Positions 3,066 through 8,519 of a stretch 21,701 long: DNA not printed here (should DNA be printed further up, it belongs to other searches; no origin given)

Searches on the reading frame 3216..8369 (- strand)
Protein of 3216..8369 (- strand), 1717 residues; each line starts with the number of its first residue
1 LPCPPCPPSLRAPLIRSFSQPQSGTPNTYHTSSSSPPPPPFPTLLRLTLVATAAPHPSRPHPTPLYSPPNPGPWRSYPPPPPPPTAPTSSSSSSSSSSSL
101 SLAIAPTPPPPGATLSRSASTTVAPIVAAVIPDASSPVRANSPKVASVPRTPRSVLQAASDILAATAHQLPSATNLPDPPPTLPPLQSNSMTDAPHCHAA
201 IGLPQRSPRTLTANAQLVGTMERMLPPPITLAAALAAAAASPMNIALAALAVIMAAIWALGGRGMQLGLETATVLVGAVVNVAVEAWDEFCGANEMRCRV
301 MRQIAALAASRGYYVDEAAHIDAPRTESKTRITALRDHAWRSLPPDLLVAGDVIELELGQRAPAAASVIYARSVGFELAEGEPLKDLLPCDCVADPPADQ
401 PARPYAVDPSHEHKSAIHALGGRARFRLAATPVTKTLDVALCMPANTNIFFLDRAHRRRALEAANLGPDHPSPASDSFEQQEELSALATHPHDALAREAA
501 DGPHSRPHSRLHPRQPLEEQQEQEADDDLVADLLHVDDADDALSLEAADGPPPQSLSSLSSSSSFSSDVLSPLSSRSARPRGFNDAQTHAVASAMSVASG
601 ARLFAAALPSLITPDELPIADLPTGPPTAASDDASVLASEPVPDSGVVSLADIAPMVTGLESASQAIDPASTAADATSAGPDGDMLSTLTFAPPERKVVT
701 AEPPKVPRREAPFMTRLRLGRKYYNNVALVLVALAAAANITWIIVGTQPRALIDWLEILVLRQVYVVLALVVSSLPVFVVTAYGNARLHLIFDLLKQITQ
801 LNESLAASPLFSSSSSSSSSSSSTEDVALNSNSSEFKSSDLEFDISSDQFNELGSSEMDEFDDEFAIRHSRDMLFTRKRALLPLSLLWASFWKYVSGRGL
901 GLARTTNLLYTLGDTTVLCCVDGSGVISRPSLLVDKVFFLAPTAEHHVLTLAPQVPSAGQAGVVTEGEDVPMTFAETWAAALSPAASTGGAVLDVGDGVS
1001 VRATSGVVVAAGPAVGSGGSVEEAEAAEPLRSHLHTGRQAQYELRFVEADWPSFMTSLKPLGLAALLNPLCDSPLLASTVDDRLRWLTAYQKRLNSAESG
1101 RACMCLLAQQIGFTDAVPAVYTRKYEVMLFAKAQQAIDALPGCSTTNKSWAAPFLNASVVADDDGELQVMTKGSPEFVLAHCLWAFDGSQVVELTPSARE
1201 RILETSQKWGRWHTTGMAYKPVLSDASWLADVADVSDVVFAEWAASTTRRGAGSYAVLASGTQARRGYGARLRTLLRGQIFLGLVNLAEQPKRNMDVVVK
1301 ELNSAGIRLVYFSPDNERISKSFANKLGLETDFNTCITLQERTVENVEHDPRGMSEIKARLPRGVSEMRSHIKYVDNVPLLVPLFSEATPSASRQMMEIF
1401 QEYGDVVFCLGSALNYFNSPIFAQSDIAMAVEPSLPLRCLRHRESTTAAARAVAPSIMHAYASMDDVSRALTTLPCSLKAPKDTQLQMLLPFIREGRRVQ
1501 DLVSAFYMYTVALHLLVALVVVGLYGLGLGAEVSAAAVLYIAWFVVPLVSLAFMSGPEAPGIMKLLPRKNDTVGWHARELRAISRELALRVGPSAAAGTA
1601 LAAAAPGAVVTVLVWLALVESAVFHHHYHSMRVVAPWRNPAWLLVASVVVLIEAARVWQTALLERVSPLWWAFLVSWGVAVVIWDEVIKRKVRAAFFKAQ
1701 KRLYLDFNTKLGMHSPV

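Call 7: search_protein_families(library=pfam, proteins=[window:3216-8369:-], max_evalue=0.01)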
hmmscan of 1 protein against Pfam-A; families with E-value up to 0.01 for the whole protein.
window:3216-8369:- (1717 aa): 0 families

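Call 67: search_solved_structures(query=window:3216-8369:-, max_evalue=0.01)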
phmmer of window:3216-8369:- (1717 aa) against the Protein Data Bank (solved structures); distinct sequences matched with E-value up to 0.01: 16.
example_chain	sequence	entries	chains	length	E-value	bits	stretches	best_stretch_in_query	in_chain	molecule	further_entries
9ywq_A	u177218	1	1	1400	2.8e-57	197.4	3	1358-1570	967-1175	Transmembrane protein 94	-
9yyd_A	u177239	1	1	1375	1e-56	195.6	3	1358-1570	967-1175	Isoform 3 of Transmembrane protein 94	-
9jjk_A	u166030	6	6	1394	1.2e-56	195.3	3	1358-1570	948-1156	Endoplasmic reticulum magnesium-transporting P-type ATPase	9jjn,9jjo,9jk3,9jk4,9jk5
9vvo_A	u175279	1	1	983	0.0039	17.9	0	1277-1431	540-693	Sodium/potassium-transporting ATPase subunit alpha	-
7efn_A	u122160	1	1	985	0.0039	17.9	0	1277-1431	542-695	Sodium/potassium-transporting ATPase subunit alpha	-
7efl_A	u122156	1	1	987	0.004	17.9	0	1277-1431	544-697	Sodium/potassium-transporting ATPase subunit alpha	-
6jxk_A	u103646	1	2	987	0.004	17.9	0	1277-1431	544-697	Potassium-transporting ATPase alpha chain 1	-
7efm_A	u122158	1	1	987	0.004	17.9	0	1277-1431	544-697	Sodium/potassium-transporting ATPase subunit alpha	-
6jxh_A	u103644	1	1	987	0.004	17.9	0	1277-1431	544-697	Potassium-transporting ATPase alpha chain 1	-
6jxi_A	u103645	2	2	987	0.004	17.9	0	1277-1431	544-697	Potassium-transporting ATPase alpha chain 1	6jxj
7et1_A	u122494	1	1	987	0.004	17.9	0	1277-1431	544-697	Sodium/potassium-transporting ATPase subunit alpha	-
2xzb_A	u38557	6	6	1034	0.0044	17.7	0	1277-1431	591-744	POTASSIUM-TRANSPORTING ATPASE ALPHA CHAIN 1 | Potassium-transporting ATPase alpha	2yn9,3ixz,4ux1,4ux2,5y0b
8ijv_A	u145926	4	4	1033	0.0045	17.7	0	1277-1431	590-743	Sodium/potassium-transporting ATPase subunit alpha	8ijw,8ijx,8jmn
5ylu_A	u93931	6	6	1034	0.0045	17.7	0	1277-1431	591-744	Potassium-transporting ATPase alpha chain 1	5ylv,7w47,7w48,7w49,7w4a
8wa5_A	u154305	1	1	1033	0.0045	17.7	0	1277-1431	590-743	Sodium/potassium-transporting ATPase subunit alpha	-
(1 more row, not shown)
